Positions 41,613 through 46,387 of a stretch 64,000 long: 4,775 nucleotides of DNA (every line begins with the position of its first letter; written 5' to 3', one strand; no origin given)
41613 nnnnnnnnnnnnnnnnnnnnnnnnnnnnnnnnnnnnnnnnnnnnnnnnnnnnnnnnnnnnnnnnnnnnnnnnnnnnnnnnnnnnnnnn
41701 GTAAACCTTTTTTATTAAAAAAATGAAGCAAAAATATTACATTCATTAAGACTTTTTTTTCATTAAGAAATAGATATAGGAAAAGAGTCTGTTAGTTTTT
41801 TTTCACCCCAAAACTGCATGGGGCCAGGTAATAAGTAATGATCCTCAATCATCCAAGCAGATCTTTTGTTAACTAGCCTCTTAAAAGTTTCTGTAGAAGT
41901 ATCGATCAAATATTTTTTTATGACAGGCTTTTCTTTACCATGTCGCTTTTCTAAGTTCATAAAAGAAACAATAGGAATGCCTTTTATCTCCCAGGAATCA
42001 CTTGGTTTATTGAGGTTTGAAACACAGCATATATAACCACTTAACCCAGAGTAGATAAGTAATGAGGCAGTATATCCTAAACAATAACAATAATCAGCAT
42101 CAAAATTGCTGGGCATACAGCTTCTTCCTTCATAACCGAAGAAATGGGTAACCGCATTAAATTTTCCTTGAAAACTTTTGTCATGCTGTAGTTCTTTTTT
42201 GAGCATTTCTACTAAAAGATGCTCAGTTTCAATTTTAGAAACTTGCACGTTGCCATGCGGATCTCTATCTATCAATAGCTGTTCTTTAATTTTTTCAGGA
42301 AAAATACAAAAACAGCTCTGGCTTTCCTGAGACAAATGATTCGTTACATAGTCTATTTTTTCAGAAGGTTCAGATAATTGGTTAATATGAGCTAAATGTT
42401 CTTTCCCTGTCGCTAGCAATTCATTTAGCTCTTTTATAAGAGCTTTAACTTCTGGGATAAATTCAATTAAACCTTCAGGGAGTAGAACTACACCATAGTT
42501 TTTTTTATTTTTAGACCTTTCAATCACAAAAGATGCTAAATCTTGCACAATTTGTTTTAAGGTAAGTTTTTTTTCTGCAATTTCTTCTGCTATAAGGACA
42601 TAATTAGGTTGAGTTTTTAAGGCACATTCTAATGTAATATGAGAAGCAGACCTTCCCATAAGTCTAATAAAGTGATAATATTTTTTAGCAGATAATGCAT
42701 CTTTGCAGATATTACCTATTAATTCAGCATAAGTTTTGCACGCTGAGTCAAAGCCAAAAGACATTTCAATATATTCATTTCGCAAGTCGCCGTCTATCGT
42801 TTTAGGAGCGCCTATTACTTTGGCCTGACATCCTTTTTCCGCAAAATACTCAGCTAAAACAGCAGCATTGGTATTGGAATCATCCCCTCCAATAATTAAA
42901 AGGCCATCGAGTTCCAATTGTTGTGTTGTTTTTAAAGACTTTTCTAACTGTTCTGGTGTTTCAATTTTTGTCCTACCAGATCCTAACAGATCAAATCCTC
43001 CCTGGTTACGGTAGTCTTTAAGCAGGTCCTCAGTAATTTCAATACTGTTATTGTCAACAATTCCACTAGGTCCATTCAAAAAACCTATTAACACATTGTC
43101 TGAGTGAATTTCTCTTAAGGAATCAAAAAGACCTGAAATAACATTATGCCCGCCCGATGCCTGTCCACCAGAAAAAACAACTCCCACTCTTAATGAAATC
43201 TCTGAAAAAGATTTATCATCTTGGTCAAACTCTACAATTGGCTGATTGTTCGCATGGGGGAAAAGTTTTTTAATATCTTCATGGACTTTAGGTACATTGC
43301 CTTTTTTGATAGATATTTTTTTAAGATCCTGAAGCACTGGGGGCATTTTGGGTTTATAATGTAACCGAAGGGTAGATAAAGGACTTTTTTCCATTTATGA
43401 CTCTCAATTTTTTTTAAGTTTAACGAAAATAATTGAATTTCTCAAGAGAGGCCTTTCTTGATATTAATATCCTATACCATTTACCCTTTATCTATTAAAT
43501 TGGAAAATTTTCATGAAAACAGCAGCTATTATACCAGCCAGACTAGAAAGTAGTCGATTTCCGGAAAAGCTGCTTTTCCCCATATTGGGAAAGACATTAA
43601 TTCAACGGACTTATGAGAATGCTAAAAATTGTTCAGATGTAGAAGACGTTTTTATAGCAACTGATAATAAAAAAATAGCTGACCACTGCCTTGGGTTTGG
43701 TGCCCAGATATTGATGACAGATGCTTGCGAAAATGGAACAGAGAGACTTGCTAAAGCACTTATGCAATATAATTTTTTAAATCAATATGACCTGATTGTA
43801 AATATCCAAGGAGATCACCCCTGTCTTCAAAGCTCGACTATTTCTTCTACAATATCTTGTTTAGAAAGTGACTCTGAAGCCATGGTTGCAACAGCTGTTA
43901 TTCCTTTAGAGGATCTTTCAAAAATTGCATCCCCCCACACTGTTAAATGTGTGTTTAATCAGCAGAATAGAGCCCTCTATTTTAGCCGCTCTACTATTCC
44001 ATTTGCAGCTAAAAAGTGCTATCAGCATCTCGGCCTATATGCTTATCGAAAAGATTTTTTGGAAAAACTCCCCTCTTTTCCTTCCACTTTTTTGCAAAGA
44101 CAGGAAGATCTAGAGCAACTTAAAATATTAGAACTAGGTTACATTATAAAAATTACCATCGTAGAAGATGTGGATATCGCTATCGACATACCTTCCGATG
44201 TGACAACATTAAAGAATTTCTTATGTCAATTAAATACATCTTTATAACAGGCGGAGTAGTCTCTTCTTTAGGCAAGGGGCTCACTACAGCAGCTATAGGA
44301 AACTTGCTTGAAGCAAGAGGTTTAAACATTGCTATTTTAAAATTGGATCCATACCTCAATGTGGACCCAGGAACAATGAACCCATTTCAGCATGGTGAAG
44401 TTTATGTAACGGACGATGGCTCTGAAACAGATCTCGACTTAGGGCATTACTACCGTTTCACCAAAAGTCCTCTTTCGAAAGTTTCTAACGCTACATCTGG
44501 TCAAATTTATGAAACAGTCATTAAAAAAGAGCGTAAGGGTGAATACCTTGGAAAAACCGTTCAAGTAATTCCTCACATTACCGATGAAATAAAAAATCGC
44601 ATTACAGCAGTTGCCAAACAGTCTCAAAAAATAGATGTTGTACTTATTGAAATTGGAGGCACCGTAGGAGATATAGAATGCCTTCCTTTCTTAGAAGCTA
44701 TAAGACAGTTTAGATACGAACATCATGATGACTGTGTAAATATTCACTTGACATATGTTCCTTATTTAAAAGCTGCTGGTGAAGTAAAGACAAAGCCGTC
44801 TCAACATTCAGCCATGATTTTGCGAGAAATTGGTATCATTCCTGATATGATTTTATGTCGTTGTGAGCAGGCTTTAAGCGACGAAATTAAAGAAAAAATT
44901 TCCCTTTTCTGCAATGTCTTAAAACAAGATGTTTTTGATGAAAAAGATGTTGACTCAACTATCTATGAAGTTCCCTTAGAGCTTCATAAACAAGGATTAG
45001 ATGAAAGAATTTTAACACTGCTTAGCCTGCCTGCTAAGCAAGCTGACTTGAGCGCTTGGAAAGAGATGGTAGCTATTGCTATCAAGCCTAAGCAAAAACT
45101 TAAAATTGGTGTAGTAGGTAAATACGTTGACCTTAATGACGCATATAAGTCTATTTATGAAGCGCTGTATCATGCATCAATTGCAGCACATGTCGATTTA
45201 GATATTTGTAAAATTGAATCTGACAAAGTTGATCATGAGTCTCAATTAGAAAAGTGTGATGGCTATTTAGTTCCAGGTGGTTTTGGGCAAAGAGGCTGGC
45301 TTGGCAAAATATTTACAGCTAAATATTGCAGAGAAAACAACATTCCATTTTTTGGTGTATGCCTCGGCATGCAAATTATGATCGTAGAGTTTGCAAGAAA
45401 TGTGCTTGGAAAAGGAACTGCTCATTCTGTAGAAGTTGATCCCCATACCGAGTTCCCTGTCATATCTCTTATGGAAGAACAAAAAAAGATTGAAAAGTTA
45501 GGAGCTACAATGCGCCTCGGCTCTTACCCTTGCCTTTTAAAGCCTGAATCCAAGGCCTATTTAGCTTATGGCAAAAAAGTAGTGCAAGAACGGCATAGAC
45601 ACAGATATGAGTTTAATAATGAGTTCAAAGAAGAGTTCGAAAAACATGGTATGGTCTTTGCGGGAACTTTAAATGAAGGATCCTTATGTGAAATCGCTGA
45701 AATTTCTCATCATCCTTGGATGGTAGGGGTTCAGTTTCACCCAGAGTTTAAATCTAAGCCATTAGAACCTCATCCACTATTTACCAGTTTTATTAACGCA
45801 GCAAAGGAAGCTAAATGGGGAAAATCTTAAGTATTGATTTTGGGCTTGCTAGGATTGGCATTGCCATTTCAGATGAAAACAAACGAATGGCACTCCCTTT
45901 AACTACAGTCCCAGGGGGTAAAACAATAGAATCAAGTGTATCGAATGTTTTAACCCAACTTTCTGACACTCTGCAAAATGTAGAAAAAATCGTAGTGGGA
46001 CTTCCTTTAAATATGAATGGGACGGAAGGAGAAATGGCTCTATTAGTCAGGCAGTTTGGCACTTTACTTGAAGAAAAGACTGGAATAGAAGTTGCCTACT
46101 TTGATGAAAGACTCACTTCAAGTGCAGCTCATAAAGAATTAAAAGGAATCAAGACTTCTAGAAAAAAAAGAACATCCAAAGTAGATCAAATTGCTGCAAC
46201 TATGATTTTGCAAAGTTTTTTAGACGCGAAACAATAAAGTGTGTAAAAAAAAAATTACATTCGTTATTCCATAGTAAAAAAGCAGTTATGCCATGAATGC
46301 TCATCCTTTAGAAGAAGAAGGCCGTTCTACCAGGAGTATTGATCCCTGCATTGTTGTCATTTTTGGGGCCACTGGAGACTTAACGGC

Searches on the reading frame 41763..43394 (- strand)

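Call 33: search_protein_families(library=pfam, proteins=[window:41763-43394:-], max_evalue=0.00001)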
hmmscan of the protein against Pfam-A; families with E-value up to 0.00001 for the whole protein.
window:41763-43394:- (543 aa): 1 family
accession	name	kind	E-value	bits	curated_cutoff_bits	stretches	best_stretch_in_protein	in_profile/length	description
PF00365.25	PFK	-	2.6e-38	132.4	30.9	1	69-344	1-259/277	Phosphofructokinase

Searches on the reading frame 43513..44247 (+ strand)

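Call 33: search_protein_families(library=pfam, proteins=[window:43513-44247:+], max_evalue=0.00001)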
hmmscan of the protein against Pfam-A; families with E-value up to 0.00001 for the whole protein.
window:43513-44247:+ (244 aa): 2 families
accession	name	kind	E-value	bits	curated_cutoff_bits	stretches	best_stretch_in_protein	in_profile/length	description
PF02348.25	CTP_transf_3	-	1.3e-50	172.6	22.6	1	4-209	1-214/217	Cytidylyltransferase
PF12804.13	NTP_transf_3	-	1.2e-10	42.3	27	1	13-127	9-122/160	MobA-like NTP transferase domain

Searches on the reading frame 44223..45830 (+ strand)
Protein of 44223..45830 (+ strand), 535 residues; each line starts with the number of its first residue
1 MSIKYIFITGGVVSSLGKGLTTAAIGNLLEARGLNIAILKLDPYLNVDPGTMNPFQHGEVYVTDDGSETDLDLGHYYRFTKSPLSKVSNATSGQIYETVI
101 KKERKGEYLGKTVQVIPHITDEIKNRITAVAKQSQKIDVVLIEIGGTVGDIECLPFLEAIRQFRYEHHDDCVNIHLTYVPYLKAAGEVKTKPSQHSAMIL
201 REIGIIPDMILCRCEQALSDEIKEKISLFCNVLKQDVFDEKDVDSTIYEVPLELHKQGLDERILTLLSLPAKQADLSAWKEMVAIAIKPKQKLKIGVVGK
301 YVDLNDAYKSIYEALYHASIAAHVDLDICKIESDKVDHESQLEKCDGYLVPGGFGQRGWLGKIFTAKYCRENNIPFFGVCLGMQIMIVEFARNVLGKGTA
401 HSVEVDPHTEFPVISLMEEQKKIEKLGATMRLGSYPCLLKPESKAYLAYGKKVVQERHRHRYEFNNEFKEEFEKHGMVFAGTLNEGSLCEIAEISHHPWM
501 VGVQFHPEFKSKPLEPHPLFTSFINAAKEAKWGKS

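Call 33: search_protein_families(library=pfam, proteins=[window:44223-45830:+], max_evalue=0.00001)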
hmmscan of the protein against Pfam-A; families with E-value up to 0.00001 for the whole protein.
window:44223-45830:+ (535 aa): 2 families
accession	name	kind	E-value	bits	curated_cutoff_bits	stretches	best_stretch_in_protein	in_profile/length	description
PF06418.20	CTP_synth_N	-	2.1e-121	404.7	26.1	1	4-269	1-265/265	CTP synthase N-terminus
PF00117.34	GATase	-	3.3e-41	141.5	22.8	1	305-525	3-189/190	Glutamine amidotransferase class-I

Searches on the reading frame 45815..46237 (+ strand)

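Call 33: search_protein_families(library=pfam, proteins=[window:45815-46237:+], max_evalue=0.00001)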
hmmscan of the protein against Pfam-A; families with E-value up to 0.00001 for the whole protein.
window:45815-46237:+ (140 aa): 1 family
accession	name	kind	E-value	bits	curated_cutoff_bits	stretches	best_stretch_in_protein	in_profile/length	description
PF03652.20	RuvX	-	8.5e-39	133.4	29.2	1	3-137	2-133/134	Holliday junction resolvase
